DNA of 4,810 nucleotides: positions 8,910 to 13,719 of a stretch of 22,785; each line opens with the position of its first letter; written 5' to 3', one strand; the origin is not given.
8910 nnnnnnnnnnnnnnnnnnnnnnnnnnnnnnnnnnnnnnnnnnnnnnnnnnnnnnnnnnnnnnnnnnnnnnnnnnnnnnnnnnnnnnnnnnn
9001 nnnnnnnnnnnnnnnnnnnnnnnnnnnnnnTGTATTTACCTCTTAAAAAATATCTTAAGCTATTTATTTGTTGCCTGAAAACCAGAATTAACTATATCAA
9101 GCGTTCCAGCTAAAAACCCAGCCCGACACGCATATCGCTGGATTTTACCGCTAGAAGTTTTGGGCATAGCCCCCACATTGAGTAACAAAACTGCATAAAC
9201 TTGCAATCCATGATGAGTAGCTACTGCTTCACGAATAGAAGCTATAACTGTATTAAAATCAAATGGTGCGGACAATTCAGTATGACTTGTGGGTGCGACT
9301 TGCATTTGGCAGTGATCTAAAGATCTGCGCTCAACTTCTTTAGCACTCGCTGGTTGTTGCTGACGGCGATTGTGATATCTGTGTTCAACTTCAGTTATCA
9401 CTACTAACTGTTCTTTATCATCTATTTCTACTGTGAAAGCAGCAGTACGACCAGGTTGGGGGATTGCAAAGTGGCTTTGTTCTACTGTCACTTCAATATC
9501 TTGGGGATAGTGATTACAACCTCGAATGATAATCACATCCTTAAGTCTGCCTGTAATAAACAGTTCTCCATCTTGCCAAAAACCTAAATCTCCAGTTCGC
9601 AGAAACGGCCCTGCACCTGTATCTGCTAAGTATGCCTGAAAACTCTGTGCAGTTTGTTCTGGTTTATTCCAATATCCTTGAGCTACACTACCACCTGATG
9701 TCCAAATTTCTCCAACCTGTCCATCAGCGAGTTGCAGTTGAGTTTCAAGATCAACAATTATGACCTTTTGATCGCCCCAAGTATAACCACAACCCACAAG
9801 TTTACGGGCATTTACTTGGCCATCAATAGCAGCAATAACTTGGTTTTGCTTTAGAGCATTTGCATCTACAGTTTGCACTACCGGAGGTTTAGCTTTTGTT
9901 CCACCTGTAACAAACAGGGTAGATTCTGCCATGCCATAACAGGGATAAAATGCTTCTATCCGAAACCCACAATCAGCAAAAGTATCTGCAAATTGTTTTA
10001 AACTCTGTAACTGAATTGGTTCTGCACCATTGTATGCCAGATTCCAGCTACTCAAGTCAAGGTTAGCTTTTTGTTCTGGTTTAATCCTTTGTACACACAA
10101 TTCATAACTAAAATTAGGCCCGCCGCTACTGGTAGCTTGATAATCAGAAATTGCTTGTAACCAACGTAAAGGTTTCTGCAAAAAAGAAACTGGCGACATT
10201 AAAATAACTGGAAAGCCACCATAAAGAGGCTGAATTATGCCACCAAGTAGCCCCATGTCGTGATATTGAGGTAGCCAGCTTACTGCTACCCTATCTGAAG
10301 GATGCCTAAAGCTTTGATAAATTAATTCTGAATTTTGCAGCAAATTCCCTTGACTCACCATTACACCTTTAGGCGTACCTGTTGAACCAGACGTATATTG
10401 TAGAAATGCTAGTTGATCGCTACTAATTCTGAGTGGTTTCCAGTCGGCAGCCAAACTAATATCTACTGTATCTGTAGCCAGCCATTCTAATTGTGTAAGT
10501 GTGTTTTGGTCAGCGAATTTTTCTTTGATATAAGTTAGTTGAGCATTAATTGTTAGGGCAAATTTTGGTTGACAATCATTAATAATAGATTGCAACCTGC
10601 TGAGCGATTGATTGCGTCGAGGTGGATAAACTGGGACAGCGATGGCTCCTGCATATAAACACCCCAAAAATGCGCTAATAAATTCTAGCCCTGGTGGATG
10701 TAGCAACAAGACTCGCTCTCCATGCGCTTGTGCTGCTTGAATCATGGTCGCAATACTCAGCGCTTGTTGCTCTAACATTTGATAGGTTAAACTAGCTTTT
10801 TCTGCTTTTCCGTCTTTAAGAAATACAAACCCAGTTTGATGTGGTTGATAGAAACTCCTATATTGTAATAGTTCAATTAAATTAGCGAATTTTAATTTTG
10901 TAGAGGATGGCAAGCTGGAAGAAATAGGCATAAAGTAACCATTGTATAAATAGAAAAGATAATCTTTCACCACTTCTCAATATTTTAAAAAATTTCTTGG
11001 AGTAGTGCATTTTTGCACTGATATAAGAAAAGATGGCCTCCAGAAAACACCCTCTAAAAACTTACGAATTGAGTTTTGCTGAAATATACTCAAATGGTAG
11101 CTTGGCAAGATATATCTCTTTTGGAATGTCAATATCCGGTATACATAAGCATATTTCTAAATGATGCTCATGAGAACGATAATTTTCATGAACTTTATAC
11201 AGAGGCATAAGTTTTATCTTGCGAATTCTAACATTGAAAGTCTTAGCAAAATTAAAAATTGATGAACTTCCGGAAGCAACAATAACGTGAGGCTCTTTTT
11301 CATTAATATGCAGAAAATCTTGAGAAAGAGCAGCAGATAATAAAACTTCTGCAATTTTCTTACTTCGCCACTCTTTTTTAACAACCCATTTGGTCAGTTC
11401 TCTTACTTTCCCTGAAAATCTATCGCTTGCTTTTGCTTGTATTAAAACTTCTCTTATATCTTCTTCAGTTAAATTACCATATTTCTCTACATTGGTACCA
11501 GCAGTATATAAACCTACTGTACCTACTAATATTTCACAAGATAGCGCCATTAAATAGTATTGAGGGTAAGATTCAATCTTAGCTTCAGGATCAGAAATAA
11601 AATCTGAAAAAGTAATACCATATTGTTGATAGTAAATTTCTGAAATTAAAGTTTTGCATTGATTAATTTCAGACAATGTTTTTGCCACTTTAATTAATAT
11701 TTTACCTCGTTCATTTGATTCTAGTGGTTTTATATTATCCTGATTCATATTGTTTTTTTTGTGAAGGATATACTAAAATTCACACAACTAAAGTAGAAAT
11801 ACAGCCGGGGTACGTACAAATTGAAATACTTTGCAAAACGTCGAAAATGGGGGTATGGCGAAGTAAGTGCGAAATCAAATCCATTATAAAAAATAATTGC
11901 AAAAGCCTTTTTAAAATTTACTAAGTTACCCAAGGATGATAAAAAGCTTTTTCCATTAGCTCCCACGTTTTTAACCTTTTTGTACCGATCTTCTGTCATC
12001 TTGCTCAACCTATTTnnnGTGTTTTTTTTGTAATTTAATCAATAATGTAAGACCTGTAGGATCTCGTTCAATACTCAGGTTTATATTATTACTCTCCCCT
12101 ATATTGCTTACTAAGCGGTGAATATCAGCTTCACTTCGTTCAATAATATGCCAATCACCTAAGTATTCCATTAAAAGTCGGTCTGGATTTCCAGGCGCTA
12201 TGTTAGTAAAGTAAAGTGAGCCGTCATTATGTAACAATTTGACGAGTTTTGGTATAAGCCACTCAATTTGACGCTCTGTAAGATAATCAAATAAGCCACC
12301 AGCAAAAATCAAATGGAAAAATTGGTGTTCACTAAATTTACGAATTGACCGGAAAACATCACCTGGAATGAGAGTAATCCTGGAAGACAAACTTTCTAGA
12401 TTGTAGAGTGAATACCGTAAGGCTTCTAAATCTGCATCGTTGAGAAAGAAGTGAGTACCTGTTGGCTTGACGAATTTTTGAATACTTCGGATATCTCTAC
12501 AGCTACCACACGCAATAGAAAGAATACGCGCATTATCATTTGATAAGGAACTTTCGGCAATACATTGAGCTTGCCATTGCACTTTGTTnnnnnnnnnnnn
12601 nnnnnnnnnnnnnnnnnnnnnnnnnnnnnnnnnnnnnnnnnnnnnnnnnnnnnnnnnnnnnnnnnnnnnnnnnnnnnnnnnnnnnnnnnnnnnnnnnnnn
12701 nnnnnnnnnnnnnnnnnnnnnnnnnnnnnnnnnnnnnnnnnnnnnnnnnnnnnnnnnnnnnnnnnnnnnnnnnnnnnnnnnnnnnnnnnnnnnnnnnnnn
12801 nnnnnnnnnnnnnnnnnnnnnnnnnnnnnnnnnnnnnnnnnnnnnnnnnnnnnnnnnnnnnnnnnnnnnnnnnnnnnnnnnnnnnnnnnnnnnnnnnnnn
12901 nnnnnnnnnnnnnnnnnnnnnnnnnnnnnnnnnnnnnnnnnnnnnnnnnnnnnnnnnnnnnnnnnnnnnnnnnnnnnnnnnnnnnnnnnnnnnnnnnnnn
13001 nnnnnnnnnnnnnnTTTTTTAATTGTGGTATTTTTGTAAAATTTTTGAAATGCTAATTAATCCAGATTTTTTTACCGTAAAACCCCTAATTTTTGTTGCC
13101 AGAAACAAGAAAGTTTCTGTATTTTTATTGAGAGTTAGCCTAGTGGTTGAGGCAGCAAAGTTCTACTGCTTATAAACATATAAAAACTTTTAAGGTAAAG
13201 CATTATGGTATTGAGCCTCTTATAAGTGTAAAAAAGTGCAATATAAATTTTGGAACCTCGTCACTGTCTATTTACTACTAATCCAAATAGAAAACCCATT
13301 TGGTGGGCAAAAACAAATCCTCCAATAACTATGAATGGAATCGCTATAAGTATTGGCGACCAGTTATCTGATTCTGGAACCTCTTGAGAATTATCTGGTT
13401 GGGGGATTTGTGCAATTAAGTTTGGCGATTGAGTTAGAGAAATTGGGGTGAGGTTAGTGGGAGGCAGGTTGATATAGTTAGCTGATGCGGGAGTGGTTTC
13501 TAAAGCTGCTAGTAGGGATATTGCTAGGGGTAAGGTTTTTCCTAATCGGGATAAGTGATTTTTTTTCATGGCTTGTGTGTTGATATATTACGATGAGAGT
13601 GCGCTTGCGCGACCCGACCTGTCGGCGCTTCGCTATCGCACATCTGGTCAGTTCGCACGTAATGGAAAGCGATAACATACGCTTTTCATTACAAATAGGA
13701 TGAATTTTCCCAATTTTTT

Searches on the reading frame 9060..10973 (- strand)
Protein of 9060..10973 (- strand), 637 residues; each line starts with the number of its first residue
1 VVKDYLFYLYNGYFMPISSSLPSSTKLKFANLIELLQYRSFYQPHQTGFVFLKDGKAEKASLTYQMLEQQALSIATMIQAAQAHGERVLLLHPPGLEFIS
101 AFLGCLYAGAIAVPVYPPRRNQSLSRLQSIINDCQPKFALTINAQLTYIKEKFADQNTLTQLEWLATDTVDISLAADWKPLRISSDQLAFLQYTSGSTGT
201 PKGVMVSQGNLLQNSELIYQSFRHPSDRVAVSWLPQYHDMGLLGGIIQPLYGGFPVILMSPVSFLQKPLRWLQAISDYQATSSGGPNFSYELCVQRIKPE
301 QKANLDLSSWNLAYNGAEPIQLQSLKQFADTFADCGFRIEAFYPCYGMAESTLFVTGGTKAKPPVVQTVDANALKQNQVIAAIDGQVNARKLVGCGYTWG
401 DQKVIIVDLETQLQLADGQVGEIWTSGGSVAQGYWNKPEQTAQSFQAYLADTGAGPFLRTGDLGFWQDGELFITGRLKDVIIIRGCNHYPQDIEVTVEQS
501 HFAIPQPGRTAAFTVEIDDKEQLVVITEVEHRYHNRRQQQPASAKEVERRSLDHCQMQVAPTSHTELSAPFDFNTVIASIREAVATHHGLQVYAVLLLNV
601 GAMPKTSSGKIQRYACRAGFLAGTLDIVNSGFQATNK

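Call 3: search_protein_families(library=pfam, proteins=[window:9060-10973:-], max_evalue=0.01)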
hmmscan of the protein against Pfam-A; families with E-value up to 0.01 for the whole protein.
window:9060-10973:- (637 aa): 3 families
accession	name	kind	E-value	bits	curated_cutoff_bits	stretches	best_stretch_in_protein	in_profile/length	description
PF00501.34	AMP-binding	-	4.3e-65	220.4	29.9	1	51-435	16-384/384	AMP-binding enzyme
PF23024.1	AMP-dom_DIP2-like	-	5.3e-09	36.5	27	1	479-530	2-48/110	Disco-interacting protein 2-like, AMP domain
PF24919.1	Mug62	-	2e-07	31.2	27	1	488-629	33-151/164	Meiotically up-regulated gene 62 protein-like domain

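Call 5: search_protein_families(library=ncbifam, proteins=[window:9060-10973:-], max_evalue=0.01)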
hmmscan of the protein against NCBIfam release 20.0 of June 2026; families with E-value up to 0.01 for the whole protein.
window:9060-10973:- (637 aa): 104 families (the best 25 are shown)
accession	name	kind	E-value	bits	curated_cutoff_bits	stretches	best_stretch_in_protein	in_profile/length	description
NF004282.0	PRK05691.1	subfamily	9e-174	579.6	4090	1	31-629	10-567/4334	non-ribosomal peptide synthase/polyketide synthase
NF004509.1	PRK05850.1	subfamily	3.5e-139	464.7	775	2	32-538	5-516/578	fatty-acid--AMP ligase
NF038339.3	FAAL_FadD32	equivalog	3.1e-128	428.6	975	1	55-626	46-614/625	long-chain-fatty-acid--AMP ligase FadD32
NF009124.0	PRK12476.1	subfamily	3.3e-124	415.3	922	2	53-546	60-562/612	fatty acyl-AMP ligase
NF038337.1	FAAL_FadD21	exception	1.6e-118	396.8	1100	2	31-535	5-514/579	fatty-acid--AMP ligase FAAL21/FadD21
NF006624.1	PRK09192.1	subfamily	5.2e-118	394.9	600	2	28-550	14-527/567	fatty acyl-AMP ligase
NF040633.1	FadD32_Coryne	exception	6.5e-112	374.8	875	2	54-536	55-563/614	FadD32-like long-chain-fatty-acid--AMP ligase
NF038338.1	FAAL_FadD28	exception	1.3e-105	354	1100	2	42-534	16-514/580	fatty-acid--AMP ligase FAAL28/FadD28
NF005850.0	PRK07768.1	subfamily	3.8e-94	315.9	572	2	57-549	25-505/545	long-chain-fatty-acid--CoA ligase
NF004510.0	PRK05851.1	equivalog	2.6e-61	207.4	621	1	49-527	19-466/525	long-chain-fatty acid--ACP ligase MbtM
TIGR01733.1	AA-adenyl-dom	subfamily_domain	8.3e-47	159.9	317.4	1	63-499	1-400/409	amino acid adenylation domain-containing protein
NF004837.0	PRK06187.1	subfamily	2.6e-42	144.8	476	1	31-497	9-442/531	long-chain-fatty-acid--CoA ligase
NF006181.0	PRK08314.1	subfamily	6.7e-39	133.6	705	3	400-505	378-479/563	long-chain-fatty-acid--CoA ligase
NF005702.0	PRK07514.1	subfamily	1.5e-37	129.2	558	1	57-499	25-422/506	malonyl-CoA synthase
NF052269.1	Staph_lig_FadD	equivalog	3.4e-35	121.3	650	2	58-259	24-223/499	long-chain-fatty-acid--CoA ligase FadD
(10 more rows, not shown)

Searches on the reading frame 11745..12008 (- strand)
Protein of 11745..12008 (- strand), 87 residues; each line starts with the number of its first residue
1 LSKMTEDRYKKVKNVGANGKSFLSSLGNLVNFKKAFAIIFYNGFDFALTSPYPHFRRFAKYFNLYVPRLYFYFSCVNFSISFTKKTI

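Call 3: search_protein_families(library=pfam, proteins=[window:11745-12008:-], max_evalue=0.01)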
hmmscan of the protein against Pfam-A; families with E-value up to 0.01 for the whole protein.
window:11745-12008:- (87 aa): 0 families

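Call 5: search_protein_families(library=ncbifam, proteins=[window:11745-12008:-], max_evalue=0.01)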
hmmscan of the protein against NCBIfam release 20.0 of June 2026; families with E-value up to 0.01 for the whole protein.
window:11745-12008:- (87 aa): 0 families

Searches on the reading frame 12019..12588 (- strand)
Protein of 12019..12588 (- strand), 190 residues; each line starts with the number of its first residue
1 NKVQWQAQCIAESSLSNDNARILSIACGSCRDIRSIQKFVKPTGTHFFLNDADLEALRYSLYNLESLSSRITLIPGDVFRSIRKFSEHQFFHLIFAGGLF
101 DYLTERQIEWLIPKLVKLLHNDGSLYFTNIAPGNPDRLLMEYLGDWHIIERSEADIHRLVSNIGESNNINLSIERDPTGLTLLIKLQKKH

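Call 75: search_solved_structures(query=window:12019-12588:-, max_evalue=10)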
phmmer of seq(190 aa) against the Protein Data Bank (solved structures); distinct sequences matched with E-value up to 10: 1.
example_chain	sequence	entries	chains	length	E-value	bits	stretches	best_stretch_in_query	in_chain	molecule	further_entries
6mph_2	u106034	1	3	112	1.3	11.8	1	117-147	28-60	DF1W-a.01 Light chain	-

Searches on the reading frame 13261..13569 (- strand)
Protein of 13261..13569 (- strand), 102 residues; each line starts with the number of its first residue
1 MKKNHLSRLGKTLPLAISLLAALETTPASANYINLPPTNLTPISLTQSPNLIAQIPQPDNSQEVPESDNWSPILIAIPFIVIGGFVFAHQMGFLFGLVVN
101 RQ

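Call 3: search_protein_families(library=pfam, proteins=[window:13261-13569:-], max_evalue=0.01)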
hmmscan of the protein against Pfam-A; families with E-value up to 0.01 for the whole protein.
window:13261-13569:- (102 aa): 0 families

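Call 5: search_protein_families(library=ncbifam, proteins=[window:13261-13569:-], max_evalue=0.01)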
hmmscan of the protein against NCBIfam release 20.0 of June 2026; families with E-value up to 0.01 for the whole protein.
window:13261-13569:- (102 aa): 0 families

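Call 67: search_protein_families(library=pfam, proteins=[window:13261-13569:-], max_evalue=0.1)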
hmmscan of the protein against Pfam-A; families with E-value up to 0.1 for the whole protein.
window:13261-13569:- (102 aa): 0 families
